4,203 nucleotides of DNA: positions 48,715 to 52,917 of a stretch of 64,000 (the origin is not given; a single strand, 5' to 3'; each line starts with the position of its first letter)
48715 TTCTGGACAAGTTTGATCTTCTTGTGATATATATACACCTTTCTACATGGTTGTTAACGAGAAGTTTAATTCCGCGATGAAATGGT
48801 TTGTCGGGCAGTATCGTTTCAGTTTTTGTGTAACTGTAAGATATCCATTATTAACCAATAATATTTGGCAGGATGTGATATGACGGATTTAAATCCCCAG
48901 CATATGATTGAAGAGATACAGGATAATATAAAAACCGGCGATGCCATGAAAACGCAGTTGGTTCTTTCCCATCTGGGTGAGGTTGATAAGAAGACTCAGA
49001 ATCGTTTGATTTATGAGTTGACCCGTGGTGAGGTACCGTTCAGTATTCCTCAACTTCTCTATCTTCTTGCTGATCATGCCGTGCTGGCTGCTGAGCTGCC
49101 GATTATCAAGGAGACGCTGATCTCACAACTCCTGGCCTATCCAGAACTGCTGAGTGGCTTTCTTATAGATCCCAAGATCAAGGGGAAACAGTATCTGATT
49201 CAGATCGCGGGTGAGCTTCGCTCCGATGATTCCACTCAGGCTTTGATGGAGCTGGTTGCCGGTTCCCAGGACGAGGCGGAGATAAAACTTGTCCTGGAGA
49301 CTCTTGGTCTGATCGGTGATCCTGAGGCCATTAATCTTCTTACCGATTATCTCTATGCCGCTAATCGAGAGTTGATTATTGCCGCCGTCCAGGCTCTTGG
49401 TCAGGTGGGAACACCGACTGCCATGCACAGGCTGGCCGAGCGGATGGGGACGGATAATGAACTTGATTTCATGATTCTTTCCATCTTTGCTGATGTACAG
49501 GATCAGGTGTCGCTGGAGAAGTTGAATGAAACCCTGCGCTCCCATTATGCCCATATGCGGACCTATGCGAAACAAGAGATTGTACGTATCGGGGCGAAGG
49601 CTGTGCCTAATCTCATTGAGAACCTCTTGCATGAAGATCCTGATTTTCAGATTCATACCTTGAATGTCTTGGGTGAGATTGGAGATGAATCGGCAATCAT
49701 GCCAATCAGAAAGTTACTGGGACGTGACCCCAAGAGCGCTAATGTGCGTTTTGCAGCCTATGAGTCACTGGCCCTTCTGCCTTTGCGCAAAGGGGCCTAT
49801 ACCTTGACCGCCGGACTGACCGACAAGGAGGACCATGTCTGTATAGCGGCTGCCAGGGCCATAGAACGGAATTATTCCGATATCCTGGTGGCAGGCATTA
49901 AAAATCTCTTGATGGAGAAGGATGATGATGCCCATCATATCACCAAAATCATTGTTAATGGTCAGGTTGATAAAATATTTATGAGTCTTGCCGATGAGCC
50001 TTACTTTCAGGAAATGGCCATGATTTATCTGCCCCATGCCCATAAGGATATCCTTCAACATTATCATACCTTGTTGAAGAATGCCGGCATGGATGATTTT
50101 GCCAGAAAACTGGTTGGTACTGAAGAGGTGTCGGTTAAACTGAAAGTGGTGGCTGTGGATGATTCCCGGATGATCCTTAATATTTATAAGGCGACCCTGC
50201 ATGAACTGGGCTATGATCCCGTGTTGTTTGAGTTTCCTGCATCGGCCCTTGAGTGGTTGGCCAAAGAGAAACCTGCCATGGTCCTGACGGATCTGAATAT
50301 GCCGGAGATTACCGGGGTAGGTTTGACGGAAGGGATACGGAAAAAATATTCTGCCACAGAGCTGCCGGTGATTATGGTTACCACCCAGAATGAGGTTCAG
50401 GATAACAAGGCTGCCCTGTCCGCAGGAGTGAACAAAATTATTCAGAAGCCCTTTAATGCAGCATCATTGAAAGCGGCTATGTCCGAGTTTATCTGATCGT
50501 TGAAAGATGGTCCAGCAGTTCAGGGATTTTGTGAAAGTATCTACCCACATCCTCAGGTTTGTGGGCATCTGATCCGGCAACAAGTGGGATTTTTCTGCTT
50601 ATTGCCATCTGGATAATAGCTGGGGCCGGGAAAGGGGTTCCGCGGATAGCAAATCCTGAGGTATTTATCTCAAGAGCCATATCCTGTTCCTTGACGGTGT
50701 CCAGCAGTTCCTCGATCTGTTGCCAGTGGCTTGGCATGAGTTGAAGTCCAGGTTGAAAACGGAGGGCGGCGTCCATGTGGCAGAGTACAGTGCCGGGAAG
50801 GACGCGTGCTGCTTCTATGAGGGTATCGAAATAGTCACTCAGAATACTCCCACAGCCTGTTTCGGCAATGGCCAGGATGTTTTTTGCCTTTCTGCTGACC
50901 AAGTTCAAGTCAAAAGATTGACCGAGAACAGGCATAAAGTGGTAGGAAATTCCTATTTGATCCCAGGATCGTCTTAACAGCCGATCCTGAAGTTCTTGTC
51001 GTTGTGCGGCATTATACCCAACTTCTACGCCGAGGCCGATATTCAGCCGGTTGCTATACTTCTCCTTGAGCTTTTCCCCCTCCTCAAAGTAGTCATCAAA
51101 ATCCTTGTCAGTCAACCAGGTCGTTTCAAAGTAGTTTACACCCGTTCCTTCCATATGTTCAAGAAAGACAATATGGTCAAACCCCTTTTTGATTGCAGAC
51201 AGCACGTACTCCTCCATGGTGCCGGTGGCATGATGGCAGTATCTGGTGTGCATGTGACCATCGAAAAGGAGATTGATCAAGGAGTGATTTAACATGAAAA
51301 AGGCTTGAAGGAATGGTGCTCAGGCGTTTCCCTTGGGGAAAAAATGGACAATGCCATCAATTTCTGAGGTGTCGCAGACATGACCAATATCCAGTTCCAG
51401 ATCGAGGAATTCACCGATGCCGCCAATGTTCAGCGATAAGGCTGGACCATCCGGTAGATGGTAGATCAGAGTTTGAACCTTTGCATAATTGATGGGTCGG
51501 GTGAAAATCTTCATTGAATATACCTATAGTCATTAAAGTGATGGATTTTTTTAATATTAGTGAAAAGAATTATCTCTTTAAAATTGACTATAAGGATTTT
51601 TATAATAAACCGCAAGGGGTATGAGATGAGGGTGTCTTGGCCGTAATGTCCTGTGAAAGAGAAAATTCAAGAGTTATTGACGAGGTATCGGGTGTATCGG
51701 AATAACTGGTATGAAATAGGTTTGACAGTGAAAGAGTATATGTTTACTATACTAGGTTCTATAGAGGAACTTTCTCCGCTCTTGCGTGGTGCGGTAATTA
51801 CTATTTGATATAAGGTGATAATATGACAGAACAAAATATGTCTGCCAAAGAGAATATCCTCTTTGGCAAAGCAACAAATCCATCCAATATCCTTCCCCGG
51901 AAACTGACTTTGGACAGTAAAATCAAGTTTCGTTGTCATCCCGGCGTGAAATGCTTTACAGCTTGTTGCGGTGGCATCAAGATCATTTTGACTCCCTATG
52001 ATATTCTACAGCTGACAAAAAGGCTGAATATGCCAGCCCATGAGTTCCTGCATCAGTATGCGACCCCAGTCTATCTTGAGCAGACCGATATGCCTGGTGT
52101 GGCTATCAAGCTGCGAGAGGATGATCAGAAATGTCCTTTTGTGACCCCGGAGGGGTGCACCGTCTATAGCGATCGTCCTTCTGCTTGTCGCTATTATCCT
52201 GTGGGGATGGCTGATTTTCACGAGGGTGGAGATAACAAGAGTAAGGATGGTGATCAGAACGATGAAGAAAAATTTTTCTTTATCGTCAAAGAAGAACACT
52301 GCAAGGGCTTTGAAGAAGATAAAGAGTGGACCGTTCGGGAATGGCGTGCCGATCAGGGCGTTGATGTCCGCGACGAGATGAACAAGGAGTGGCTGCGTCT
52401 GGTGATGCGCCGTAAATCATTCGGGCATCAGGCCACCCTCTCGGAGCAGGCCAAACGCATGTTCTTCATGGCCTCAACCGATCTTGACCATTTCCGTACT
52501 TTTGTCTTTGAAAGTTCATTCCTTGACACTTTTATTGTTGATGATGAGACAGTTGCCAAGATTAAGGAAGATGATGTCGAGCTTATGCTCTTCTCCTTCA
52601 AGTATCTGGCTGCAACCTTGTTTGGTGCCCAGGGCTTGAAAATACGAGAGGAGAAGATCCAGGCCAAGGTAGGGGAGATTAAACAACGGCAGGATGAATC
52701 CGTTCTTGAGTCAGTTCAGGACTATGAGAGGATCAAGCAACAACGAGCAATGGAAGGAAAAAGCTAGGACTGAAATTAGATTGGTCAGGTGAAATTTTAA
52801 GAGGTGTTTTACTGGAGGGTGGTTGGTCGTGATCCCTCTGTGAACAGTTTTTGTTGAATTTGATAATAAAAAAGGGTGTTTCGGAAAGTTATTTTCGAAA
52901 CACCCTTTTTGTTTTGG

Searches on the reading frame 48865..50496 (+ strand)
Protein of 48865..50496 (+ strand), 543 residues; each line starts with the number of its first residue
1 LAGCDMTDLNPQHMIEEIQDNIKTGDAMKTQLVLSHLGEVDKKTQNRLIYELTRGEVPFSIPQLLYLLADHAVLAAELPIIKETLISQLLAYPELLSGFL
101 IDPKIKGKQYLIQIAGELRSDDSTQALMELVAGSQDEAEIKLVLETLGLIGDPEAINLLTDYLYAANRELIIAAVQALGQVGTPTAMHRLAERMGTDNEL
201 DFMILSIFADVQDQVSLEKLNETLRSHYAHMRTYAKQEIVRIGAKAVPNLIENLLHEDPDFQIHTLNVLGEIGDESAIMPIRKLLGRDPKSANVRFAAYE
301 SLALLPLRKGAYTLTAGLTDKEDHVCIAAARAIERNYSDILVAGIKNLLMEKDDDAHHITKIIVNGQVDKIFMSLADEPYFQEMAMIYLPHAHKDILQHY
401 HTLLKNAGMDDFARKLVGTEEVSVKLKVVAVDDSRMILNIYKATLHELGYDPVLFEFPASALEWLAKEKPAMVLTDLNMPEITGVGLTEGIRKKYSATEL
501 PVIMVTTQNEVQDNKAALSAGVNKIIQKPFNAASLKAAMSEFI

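Call 58: search_protein_families(library=pfam, proteins=[window:48865-50496:+], max_evalue=0.00001)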
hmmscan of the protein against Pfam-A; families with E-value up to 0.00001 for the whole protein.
window:48865-50496:+ (543 aa): 3 families
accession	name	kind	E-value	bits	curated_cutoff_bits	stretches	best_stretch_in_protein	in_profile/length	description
PF13646.12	HEAT_2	-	1.1e-25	90.2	27.7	3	248-332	2-86/88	HEAT repeats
PF00072.30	Response_reg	-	8.2e-23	81.1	30.2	1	428-539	1-110/111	Response regulator receiver domain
PF03130.22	HEAT_PBS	-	2.7e-08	33.9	20.9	0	173-192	4-23/27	PBS lyase HEAT-like repeat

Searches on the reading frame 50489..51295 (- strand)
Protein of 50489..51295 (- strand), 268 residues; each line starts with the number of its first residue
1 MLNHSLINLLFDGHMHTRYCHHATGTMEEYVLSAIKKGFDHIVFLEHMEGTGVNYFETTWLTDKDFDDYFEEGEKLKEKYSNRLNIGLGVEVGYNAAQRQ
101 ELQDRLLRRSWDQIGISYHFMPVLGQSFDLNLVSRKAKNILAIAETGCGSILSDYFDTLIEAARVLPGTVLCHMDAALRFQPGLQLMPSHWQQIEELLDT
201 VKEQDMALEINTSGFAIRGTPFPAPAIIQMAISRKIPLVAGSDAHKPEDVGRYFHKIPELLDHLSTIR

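Call 58: search_protein_families(library=pfam, proteins=[window:50489-51295:-], max_evalue=0.00001)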
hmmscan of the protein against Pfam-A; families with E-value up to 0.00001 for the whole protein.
window:50489-51295:- (268 aa): 2 families
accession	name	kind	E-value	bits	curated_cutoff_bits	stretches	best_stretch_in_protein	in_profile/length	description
PF02811.25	PHP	-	8.8e-22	78.6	26.4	1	12-213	1-164/164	PHP domain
PF13263.12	PHP_C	-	7.2e-08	32.3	21.3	1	229-258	9-38/56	PHP-associated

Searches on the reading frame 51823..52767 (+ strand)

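Call 58: search_protein_families(library=pfam, proteins=[window:51823-52767:+], max_evalue=0.00001)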
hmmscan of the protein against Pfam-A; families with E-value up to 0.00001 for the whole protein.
window:51823-52767:+ (314 aa): 1 family
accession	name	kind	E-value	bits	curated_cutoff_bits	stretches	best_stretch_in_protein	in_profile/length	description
PF03692.20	CxxCxxCC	-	3.5e-10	40.9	23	1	43-134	4-73/85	Putative zinc- or iron-chelating domain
